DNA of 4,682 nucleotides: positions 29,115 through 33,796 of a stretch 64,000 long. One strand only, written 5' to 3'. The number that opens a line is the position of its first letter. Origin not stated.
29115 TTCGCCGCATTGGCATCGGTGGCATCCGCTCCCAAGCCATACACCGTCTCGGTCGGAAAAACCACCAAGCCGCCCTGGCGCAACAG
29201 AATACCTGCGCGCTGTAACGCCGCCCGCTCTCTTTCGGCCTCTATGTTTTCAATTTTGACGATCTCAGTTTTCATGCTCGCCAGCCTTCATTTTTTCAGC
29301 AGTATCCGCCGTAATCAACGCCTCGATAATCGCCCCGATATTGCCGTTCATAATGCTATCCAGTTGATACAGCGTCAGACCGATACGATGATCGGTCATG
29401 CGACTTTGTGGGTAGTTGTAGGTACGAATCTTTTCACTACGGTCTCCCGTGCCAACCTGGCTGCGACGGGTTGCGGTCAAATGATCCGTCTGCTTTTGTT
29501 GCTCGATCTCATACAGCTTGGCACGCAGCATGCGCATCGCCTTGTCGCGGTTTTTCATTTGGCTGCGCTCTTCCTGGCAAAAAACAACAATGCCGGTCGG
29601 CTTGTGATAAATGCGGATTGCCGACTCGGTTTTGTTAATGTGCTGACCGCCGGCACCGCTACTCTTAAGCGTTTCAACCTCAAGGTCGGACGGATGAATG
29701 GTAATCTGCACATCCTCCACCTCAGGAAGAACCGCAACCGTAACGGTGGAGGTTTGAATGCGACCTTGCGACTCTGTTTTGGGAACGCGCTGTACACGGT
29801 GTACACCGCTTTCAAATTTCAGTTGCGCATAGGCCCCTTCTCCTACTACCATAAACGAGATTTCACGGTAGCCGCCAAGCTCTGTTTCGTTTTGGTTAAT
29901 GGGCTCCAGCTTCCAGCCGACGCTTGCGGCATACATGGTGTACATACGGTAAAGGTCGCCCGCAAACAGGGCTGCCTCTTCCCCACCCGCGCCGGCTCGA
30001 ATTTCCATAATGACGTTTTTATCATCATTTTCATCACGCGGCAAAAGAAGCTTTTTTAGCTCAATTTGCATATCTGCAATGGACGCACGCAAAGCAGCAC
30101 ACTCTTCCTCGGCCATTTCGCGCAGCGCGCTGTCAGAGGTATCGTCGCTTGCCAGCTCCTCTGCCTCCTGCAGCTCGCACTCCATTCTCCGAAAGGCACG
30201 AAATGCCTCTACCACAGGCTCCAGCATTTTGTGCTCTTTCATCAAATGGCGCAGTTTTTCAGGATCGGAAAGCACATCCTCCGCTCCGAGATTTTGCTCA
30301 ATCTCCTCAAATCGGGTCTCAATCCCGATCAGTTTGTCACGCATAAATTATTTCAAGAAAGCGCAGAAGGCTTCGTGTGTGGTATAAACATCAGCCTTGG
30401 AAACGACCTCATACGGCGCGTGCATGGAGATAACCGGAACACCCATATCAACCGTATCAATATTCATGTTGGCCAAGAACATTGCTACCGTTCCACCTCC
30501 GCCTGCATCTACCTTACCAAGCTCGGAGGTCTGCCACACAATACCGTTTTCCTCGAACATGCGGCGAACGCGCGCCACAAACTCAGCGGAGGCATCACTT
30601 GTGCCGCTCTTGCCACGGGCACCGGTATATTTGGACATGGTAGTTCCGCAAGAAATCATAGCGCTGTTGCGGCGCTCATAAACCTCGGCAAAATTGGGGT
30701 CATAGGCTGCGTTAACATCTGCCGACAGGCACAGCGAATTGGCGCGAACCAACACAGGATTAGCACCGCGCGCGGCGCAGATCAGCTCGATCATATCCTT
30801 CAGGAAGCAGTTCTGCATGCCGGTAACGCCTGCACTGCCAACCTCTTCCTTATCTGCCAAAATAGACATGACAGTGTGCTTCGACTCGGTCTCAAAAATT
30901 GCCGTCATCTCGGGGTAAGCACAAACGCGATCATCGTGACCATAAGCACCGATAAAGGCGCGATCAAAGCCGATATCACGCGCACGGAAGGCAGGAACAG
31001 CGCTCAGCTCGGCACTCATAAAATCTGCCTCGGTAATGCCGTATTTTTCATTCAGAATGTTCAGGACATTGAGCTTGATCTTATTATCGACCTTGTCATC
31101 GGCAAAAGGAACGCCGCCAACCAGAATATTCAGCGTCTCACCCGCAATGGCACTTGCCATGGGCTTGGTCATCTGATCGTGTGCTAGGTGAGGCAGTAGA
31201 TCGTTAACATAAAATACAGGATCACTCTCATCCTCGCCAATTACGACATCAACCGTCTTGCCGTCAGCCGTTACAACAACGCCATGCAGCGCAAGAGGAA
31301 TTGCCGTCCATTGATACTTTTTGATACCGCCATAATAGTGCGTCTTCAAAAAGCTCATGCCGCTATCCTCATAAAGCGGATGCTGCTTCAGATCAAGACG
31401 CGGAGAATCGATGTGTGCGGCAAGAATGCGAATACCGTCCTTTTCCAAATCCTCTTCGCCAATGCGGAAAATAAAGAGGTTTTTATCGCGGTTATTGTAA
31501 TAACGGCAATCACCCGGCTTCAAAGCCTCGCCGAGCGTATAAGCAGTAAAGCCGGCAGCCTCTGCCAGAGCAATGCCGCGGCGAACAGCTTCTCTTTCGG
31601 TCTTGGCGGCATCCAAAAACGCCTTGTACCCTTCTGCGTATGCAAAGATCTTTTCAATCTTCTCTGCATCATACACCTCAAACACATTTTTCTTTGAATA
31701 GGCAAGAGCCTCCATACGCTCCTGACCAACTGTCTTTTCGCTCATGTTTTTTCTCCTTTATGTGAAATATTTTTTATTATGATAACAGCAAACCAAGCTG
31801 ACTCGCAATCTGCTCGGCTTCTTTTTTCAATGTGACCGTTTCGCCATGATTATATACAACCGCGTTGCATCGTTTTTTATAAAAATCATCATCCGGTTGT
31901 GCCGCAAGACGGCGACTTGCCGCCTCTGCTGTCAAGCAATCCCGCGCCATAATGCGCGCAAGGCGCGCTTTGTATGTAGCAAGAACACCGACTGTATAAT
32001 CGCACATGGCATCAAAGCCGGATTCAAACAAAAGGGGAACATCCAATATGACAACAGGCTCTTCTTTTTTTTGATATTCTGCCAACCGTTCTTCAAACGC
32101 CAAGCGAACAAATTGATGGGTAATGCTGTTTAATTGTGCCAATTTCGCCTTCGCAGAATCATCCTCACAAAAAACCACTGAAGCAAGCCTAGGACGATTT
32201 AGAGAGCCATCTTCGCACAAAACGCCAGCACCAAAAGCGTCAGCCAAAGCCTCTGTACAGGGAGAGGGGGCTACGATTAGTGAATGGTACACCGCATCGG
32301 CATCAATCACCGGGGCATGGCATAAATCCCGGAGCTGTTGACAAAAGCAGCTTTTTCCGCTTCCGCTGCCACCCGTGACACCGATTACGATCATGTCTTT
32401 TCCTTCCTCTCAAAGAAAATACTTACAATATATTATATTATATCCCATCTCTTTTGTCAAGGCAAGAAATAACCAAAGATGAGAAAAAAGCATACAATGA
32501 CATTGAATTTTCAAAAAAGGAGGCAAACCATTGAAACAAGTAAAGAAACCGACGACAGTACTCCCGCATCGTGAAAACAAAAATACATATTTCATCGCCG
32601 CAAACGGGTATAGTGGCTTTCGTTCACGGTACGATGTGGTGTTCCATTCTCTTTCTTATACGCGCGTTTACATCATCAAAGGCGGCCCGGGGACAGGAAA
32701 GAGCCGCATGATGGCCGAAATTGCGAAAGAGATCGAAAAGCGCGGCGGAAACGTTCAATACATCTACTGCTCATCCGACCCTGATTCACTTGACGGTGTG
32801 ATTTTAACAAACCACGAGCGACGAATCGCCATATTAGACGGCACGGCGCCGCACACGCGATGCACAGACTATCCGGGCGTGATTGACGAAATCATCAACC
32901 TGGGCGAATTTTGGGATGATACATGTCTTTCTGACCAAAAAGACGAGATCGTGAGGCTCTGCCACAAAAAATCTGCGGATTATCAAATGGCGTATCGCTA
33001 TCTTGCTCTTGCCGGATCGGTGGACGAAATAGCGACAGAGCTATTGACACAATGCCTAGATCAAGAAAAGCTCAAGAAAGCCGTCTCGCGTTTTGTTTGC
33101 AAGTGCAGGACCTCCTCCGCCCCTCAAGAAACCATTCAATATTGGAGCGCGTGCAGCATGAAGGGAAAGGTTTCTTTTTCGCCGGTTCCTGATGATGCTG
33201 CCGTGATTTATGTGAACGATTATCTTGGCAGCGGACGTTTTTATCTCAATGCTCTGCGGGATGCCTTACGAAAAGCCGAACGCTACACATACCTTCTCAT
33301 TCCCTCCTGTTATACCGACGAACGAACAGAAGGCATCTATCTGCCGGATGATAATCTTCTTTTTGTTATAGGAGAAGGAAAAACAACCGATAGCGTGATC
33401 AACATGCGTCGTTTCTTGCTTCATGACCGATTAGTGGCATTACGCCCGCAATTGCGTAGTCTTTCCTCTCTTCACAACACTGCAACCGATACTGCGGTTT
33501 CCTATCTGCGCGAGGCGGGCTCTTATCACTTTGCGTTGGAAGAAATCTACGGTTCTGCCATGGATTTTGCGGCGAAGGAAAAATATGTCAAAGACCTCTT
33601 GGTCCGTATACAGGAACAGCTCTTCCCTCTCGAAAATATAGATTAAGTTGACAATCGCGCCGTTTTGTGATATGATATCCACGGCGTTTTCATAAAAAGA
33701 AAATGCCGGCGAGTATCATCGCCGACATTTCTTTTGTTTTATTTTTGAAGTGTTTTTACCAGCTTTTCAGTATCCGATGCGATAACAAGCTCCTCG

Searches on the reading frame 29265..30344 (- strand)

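Call 60: search_protein_families(library=pfam, proteins=[window:29265-30344:-], max_evalue=0.00001)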
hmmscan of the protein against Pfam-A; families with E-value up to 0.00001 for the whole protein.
window:29265-30344:- (359 aa): 2 families
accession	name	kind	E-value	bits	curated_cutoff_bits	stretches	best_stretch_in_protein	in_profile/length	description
PF03462.23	PCRF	-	5.9e-73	245.3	24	1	8-203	1-194/194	PCRF domain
PF00472.26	RF-1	-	1.6e-42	144.5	35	1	211-320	2-116/116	RF-1 domain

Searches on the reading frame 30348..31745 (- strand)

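Call 60: search_protein_families(library=pfam, proteins=[window:30348-31745:-], max_evalue=0.00001)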
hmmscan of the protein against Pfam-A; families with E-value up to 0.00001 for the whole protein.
window:30348-31745:- (465 aa): 1 family
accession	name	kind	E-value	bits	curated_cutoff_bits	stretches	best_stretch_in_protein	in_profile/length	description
PF02127.20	Peptidase_M18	-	1.7e-82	278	24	1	43-463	1-431/432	Aminopeptidase I zinc metalloprotease (M18)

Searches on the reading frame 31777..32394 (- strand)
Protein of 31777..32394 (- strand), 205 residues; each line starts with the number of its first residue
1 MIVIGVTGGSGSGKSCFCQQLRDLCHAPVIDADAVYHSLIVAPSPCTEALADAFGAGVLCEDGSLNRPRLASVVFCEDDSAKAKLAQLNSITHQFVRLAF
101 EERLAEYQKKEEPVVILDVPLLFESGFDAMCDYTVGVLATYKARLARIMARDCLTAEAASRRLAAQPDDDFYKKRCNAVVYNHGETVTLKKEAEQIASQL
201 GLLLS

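Call 60: search_protein_families(library=pfam, proteins=[window:31777-32394:-], max_evalue=0.00001)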
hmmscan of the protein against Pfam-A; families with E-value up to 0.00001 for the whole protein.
window:31777-32394:- (205 aa): 1 family
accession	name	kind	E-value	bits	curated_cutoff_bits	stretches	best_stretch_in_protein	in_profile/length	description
PF01121.26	CoaE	-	5.9e-41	140.5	27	1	2-186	1-178/180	Dephospho-CoA kinase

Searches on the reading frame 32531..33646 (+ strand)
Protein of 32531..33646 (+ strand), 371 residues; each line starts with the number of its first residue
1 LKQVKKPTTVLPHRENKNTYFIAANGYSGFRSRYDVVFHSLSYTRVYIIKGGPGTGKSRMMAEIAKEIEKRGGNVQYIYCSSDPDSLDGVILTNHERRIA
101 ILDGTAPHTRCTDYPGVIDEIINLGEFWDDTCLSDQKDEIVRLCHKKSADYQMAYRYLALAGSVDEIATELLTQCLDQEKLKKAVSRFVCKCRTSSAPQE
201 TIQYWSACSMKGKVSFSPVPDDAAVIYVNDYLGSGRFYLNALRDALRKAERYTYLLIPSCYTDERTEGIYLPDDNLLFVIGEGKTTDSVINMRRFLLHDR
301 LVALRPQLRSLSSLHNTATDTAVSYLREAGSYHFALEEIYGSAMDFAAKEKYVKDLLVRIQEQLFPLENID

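Call 60: search_protein_families(library=pfam, proteins=[window:32531-33646:+], max_evalue=0.00001)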
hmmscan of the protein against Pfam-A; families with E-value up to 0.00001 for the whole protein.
window:32531-33646:+ (371 aa): 2 families
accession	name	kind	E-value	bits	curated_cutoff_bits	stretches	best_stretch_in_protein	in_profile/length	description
PF24883.2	NPHP3_N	-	4.3e-06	27.5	24.8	0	42-83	20-61/164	Nephrocystin 3, N-terminal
PF20720.3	nSTAND3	-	7.5e-06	26.2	27.2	0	34-103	7-72/155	Novel STAND NTPase 3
